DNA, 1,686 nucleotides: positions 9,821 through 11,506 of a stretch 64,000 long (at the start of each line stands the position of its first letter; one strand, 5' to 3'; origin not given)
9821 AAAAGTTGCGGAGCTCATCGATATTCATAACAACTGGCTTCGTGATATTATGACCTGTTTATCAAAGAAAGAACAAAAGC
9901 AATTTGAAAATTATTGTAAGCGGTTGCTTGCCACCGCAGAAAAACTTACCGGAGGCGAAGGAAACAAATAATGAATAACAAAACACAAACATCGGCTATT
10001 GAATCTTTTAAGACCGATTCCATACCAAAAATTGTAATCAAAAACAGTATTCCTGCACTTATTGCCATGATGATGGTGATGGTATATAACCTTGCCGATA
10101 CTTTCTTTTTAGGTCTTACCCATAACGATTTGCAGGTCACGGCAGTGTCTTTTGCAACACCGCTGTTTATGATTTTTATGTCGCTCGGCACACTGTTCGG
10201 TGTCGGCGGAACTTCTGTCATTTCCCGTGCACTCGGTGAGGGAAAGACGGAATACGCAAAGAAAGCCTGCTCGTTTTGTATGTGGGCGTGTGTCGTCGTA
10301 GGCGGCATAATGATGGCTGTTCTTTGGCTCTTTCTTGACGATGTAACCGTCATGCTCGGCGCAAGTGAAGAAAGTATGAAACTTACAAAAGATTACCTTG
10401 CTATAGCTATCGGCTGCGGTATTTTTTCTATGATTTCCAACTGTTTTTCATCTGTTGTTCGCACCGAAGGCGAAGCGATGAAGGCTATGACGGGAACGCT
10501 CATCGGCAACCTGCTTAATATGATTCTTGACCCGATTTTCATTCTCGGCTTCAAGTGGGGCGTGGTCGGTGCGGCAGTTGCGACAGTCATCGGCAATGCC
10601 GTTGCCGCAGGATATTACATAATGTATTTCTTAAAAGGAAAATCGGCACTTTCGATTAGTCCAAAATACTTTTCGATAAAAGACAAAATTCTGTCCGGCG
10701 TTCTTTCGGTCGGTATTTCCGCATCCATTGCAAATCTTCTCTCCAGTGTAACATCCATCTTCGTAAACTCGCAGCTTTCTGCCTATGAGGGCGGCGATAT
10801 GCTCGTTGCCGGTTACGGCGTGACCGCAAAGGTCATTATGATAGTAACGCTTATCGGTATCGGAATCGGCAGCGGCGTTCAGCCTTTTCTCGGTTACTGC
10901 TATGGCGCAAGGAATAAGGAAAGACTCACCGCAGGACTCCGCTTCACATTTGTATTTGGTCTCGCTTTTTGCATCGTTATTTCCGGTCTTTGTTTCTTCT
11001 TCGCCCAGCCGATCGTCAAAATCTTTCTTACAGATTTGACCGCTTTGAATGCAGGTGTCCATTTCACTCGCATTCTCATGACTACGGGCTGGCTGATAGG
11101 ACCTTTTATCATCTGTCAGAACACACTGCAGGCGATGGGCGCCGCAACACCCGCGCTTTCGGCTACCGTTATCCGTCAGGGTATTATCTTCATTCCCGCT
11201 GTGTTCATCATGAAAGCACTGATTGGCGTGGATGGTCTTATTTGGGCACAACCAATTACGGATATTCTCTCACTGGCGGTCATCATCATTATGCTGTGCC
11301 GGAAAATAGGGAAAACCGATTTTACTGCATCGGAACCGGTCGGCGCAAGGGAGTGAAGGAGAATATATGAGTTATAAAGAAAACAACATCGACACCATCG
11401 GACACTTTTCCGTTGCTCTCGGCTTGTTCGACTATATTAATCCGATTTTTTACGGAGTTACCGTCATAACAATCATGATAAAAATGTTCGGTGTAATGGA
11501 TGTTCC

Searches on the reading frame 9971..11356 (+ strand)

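Call 58: search_protein_families(library=pfam, proteins=[window:9971-11356:+], max_evalue=0.001)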
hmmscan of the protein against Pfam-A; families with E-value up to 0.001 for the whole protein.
window:9971-11356:+ (461 aa): 1 family
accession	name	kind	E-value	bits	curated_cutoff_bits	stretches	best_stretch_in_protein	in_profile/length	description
PF01554.23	MatE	-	1.3e-48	165.1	24.9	2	28-189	1-161/161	MatE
